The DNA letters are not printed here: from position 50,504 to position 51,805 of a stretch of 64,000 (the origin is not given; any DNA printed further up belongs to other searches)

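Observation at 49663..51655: sce7726-like PD-(D/E)xK protein + sce7725/T4-beta-protein-like gene: candidate undescribed defence operon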

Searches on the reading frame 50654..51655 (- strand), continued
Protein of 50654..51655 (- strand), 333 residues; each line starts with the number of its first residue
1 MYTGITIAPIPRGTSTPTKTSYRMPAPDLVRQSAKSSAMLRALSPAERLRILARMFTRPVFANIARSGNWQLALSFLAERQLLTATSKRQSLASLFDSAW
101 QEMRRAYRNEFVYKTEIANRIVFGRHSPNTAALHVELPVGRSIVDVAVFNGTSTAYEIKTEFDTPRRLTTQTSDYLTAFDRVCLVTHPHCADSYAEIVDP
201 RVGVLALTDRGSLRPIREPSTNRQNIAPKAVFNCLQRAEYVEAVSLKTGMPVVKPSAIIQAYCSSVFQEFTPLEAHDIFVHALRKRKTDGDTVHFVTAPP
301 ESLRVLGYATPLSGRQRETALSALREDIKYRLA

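Call 40: search_protein_families(library=pfam, proteins=[L069:11809-12837:+, L039:11830-13086:+, L013:11932-12981:-, L004:12405-13220:-, L008:12249-14234:+, L008:14231-16120:+, L006:8641-9894:+, L006:7458-8648:+, L011:6897-9866:+], max_evalue=0.001)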
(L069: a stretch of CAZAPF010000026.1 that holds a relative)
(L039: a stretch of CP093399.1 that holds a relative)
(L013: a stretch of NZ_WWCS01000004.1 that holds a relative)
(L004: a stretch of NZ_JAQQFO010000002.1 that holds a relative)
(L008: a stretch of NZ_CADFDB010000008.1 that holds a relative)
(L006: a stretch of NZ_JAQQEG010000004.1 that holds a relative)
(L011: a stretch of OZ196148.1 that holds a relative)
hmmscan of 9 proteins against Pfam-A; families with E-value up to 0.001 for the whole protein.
L069:11809-12837:+ (342 aa): 2 families
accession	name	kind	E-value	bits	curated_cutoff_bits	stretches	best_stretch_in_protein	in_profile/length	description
PF08808.17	RES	-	9.7e-13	48.9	23.2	1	178-319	18-138/157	RES domain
PF18870.6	HEPN_RES_NTD1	-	3.5e-06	27.8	27.4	1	22-133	3-128/131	HEPN/RES N-terminal domain 1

L039:11830-13086:+ (418 aa): 2 families
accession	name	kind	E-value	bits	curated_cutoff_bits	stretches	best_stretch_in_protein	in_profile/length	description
PF00313.28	CSD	-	1.6e-28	98.8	27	1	355-417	2-65/66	'Cold-shock' DNA-binding domain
PF08808.17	RES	-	2.3e-14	54.2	23.2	1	188-324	18-140/157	RES domain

L013:11932-12981:- (349 aa): 1 family
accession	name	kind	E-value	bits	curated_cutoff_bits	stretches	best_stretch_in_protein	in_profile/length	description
PF07546.18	EMI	-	0.00061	20.9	25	0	194-241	23-69/69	EMI domain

L004:12405-13220:- (271 aa): 3 families
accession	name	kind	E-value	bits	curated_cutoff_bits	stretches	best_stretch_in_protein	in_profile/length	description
PF01695.23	IstB_IS21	-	9.6e-60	202.5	24.1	1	14-248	3-236/238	IstB-like ATP binding protein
PF00308.24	Bac_DnaA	-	2e-06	28.6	23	1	87-205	17-138/162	Bacterial DnaA ATPAse domain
PF00004.35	AAA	-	0.00031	21.6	21.2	1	107-190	1-91/131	ATPase family associated with various cellular activities (AAA)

L008:12249-14234:+ (661 aa): 8 families
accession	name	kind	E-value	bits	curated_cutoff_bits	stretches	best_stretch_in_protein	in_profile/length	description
PF13175.12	AAA_15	-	7.6e-29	101.9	32.1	2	281-351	301-374/374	AAA ATPase domain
PF13304.12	AAA_21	-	7.6e-19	69.3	27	2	297-350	251-302/304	AAA domain, putative AbiEii toxin, Type IV TA system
PF20469.4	OLD-like_TOPRIM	-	1.1e-15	58.3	23.2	1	397-466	1-67/67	Overcoming lysogenization defect protein-like, TOPRIM domain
PF13476.12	AAA_23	-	6.2e-11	43.7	27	1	5-108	1-87/201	AAA domain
PF11398.14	DUF2813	-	1.2e-10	41.8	21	1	23-77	17-72/372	Protein of unknown function (DUF2813)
PF02463.25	SMC_N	-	7.9e-10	39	40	1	2-76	1-72/220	RecF/RecN/SMC N terminal domain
PF13555.12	AAA_29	-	0.00022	21.4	27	1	27-57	19-50/61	P-loop containing region of AAA domain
PF13514.12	AAA_27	-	0.00037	20.6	22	1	21-54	15-51/206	AAA domain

L008:14231-16120:+ (629 aa): 2 families
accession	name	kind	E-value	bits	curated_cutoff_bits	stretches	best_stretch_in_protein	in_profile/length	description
PF00580.27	UvrD-helicase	-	2.2e-21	77.2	23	1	27-272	5-252/271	UvrD/REP helicase N-terminal domain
PF13245.12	AAA_19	-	3.1e-09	37.5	25.1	1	36-272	12-130/134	AAA domain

L006:8641-9894:+ (417 aa): 0 families

L006:7458-8648:+ (396 aa): 1 family
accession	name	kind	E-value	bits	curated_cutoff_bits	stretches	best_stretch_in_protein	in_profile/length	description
PF04245.18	NA37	-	4.2e-38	132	24.6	2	214-384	162-323/325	37-kD nucleoid-associated bacterial protein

L011:6897-9866:+ (989 aa): 2 families
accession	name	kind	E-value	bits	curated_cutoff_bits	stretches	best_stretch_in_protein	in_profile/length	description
PF00521.26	DNA_topoisoIV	-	5e-152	507.2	31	1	84-576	1-431/432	DNA gyrase/topoisomerase IV, subunit A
PF03989.18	DNA_gyraseA_C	-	7.1e-71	233.9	27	6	763-809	1-47/48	DNA gyrase C-terminal domain, beta-propeller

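Call 53: predict_structure(alignment_id=A4)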
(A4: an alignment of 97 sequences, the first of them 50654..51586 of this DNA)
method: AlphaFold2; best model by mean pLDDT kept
length: 310 residues; sequences in the alignment: 97
mean_pLDDT: 94.3   pTM: 0.89
mean pLDDT of the five models: 94.3, 94.0, 93.8, 93.5, 92.9
residues with pLDDT >= 90: 286; 70-90: 8; 50-70: 8; < 50: 8
segments of 3 or more residues with pLDDT < 50: 1-3, 8-11
pLDDT, mean of each block of 10 residues (from residue 1): 47 68 96 98 98 97 98 97 93 92 93 97 97 96 96 99 98 98 94 98 98 98 98 98 98 98 94 97 96 98 98
secondary structure, 60 per line:
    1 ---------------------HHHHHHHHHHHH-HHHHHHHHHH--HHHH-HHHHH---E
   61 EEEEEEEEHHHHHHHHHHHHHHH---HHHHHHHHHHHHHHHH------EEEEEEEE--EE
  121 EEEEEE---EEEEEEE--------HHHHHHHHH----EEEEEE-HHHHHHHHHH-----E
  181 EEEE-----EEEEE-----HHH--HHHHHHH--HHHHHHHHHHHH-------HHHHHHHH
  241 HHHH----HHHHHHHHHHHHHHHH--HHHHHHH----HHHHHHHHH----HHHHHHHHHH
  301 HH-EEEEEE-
elements in order: H22-33 H35-44 H47-50 H52-56 E60-68 H69-83 H87-102 E109-116 E119-126 E130-136 H145-153 E158-163 H165-174 E180-184 E190-194 H205-211 H214-225 H233-244 H249-264 H267-273 H278-286 H291-302 E304-309

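Call 55: search_protein_families(library=padloc, alignment_id=A7, max_evalue=1e-10)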
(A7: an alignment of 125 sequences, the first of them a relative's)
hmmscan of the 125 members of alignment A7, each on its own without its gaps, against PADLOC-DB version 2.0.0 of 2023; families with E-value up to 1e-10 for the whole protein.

A. member 1, L004:8783-9724:- (313 aa): 0 families

B. families by the number of members that match (of 125 scanned): 342 families (the first 25 are shown)
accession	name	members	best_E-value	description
PDLC03624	REase_MTase_IIG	4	4.6e-17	Type IIG restriction enzyme-methyltransferase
PDLC03189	Specificity_I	3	7.2e-113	Type I specificity subunit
PDLC03169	Specificity_I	3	6.3e-94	Type I specificity subunit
PDLC03084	Specificity_I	3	1.8e-89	Type I specificity subunit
PDLC03127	Specificity_I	3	1.1e-81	Type I specificity subunit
PDLC03153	Specificity_I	3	2.1e-75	Type I specificity subunit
PDLC03107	Specificity_I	3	1.9e-74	Type I specificity subunit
PDLC03162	Specificity_I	3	8.7e-74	Type I specificity subunit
PDLC03069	Specificity_I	3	1.5e-71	Type I specificity subunit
PDLC03076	Specificity_I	3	1.4e-66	Type I specificity subunit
PDLC03119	Specificity_I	3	1.6e-66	Type I specificity subunit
PDLC03159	Specificity_I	3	6.6e-65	Type I specificity subunit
PDLC03109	Specificity_I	3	1.3e-64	Type I specificity subunit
PDLC03179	Specificity_I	3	2e-60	Type I specificity subunit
PDLC03079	Specificity_I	3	9.3e-57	Type I specificity subunit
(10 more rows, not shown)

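Call 56: find_encoding_contigs(protein=P0080, flank=8000, max_places=6)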
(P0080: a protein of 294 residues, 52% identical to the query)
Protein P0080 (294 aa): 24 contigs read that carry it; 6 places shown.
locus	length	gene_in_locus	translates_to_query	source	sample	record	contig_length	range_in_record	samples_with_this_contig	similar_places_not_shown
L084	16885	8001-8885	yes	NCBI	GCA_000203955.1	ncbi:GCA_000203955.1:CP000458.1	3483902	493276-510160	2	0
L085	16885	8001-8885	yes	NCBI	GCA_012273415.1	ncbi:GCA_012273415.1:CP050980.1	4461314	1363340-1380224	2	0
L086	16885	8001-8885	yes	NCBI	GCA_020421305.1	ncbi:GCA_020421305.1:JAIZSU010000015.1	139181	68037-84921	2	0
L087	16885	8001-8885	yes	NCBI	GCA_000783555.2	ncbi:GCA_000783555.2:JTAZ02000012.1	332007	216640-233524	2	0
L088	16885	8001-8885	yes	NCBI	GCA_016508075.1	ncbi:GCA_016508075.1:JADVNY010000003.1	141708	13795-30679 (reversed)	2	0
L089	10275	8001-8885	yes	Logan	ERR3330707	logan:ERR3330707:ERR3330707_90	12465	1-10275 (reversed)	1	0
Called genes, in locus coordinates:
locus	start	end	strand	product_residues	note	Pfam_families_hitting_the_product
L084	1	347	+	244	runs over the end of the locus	PF13730:HTH_36 (weak)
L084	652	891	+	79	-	-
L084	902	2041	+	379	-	PF04610:TrbL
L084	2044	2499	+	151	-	-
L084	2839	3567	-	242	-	-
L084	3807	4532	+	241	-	-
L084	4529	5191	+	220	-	-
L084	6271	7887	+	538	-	PF13289:SIR2_2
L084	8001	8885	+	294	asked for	PF26915:Phage_P4_cII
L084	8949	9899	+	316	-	-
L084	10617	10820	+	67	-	-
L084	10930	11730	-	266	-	PF00497:SBP_bac_3, PF10613:Lig_chan-Glu_bd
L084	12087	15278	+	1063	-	PF05954:Phage_GPD, PF04717:Phage_base_V, PF13296:T6SS_Vgr, PF10106:DUF2345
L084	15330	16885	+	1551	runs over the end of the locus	PF20148:DUF6531, PF25023:TEN_YD-shell, PF05593:RHS_repeat, PF25023:TEN_YD-shell, PF05593:RHS_repeat, PF25023:TEN_YD-shell, PF03527:RHS, PF14412:AHH, +2 more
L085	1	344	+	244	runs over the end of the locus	PF13730:HTH_36 (weak)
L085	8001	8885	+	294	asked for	PF26915:Phage_P4_cII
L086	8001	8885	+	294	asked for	PF26915:Phage_P4_cII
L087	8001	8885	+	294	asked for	PF26915:Phage_P4_cII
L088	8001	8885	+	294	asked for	PF26915:Phage_P4_cII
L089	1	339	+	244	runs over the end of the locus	PF13730:HTH_36 (weak)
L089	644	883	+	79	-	-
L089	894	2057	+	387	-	PF04610:TrbL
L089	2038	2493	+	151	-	-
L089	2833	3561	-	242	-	-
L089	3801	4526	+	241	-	-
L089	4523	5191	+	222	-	-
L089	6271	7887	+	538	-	PF13289:SIR2_2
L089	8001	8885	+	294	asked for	PF26915:Phage_P4_cII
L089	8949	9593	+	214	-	-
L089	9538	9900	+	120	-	-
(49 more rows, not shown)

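Call 57: find_encoding_contigs(protein=P0116, flank=8000, max_places=5)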
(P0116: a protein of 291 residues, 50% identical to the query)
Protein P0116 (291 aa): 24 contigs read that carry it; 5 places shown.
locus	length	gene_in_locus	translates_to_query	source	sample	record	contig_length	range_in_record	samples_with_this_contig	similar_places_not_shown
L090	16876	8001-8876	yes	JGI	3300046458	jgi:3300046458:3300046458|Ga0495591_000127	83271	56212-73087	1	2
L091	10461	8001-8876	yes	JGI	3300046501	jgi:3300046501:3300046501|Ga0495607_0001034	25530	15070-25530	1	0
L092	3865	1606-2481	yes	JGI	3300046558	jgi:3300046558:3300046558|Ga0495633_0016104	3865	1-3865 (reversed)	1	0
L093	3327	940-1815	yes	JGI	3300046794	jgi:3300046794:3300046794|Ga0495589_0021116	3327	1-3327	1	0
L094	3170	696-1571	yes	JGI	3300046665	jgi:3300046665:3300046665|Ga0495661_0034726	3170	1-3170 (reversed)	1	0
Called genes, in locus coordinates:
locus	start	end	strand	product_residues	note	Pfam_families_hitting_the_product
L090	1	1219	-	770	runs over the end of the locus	PF00580:UvrD-helicase, PF01443:Viral_helicase1 (faint), PF13245:AAA_19, PF13087:AAA_12 (faint), PF13361:UvrD_C, PF13538:UvrD_C_2, PF21196:PcrA_UvrD_tudor (weak)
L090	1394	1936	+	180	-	PF10604:Polyketide_cyc2 (weak), PF03364:Polyketide_cyc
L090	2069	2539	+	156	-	PF01814:Hemerythrin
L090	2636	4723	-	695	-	PF05649:Peptidase_M13_N, PF01431:Peptidase_M13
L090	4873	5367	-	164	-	PF13505:OMP_b-brl, PF01389:OmpA_membrane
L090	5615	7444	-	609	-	PF05569:Peptidase_M56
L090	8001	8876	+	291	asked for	PF26915:Phage_P4_cII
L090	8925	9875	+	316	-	-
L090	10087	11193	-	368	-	PF08240:ADH_N, PF00107:ADH_zinc_N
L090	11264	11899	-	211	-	PF00072:Response_reg, PF03861:ANTAR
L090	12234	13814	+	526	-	PF00082:Peptidase_S8, PF02225:PA, PF00082:Peptidase_S8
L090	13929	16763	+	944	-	PF00133:tRNA-synt_1, PF09334:tRNA-synt_1g (weak), PF13603:tRNA-synt_1_2 (weak), PF08264:Anticodon_1, PF10458:Val_tRNA-synt_C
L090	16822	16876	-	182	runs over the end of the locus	PF07589:PEP_exosort_dom (faint)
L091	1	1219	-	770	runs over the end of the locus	PF00580:UvrD-helicase, PF01443:Viral_helicase1 (faint), PF13245:AAA_19, PF13087:AAA_12 (faint), PF13361:UvrD_C, PF13538:UvrD_C_2, PF21196:PcrA_UvrD_tudor (weak)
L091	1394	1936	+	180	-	PF10604:Polyketide_cyc2 (weak), PF03364:Polyketide_cyc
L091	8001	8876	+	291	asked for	PF26915:Phage_P4_cII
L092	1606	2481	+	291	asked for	PF26915:Phage_P4_cII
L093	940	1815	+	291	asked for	PF26915:Phage_P4_cII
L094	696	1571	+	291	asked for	PF26915:Phage_P4_cII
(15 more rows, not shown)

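Call 76: get_annotated_region(hit=H5, flank=3500)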
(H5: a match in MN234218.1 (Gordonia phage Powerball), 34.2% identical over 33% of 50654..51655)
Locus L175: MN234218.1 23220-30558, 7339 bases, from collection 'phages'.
description: Gordonia phage Powerball, complete genome.
organism: Gordonia phage Powerball (NCBI taxid 2599847)
taxonomy: Viruses; Duplodnaviria; Heunggongvirae; Uroviricota; Caudoviricetes; Powerballvirus; Powerballvirus powerball
host: Gordonia rubripertincta NRRL B-16540 SEA; source: soil; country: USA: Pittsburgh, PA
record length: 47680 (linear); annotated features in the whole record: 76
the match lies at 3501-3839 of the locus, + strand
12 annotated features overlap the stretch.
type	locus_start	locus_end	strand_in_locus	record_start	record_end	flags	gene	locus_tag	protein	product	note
CDS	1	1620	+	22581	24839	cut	26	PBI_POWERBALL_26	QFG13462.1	minor tail protein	-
CDS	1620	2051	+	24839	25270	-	27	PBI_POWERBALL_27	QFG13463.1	hypothetical protein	-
CDS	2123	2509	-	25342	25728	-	28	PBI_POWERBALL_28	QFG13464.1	HicB-like antitoxin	antitoxin in toxin/antitoxin system, HicB-like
CDS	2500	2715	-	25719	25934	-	29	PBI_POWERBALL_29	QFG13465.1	HicA-like toxin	toxin in toxin/antitoxin system, HicA-like; toxin in toxin/antitoxin system, HicA-like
CDS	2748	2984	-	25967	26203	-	30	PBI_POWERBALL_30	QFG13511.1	hypothetical protein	-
CDS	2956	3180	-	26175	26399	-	31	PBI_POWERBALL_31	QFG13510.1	hypothetical protein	-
CDS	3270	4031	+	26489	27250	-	32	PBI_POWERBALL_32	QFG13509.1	exonuclease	-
CDS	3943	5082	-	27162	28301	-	33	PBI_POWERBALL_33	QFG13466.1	hypothetical protein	-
CDS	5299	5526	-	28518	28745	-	34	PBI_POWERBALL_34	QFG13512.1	hypothetical protein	-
CDS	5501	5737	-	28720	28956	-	35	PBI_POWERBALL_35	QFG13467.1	hypothetical protein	-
CDS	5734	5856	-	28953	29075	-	36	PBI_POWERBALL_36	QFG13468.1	hypothetical protein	-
CDS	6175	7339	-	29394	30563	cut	37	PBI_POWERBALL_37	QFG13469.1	tyrosine integrase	-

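Call 77: get_annotated_region(hit=H2, flank=6000)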
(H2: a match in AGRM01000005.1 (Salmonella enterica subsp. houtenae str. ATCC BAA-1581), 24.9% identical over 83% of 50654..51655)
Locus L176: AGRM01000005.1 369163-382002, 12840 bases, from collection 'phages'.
description: Salmonella enterica subsp. houtenae str. ATCC BAA-1581 SEHO0AFNL_Contig0.6, whole genome shotgun sequence.
organism: Salmonella enterica subsp. houtenae str. ATCC BAA-1581 (NCBI taxid 523831)
taxonomy: Bacteria; Pseudomonadati; Pseudomonadota; Gammaproteobacteria; Enterobacterales; Enterobacteriaceae; Salmonella
host: Homo sapiens; source: -; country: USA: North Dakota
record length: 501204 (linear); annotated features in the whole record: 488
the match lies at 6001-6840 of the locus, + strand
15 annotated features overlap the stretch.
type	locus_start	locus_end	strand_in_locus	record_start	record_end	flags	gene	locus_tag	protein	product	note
CDS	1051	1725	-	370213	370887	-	-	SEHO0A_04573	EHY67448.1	hypothetical protein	-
CDS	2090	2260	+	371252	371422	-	-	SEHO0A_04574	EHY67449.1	hypothetical protein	-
CDS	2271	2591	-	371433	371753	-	-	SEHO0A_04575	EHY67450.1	hypothetical protein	-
CDS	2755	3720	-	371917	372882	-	-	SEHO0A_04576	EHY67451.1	ICE-like protease p20 domain protein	-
CDS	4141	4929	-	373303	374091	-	-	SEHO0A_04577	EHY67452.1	hypothetical protein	-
CDS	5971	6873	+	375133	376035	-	-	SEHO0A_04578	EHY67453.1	hypothetical protein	-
CDS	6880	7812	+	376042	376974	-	-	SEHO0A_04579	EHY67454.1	hypothetical protein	-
CDS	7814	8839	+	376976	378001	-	-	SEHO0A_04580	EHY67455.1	RES domain protein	-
CDS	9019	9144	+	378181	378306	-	-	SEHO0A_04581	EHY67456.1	hypothetical protein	-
CDS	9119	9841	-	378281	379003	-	-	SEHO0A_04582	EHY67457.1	site-specific recombinase, phage integrase family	-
CDS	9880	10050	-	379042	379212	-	-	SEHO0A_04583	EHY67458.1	hypothetical protein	-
CDS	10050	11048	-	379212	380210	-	-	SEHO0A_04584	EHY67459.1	integrating conjugative element protein, PFL_4705 family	-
CDS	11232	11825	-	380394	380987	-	-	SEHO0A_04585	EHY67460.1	integrating conjugative element protein, PFL_4704 family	-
CDS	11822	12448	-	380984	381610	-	-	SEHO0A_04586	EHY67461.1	integrating conjugative element protein, PFL_4703 family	-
CDS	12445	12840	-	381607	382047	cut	-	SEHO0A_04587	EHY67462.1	conjugative transfer region protein family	-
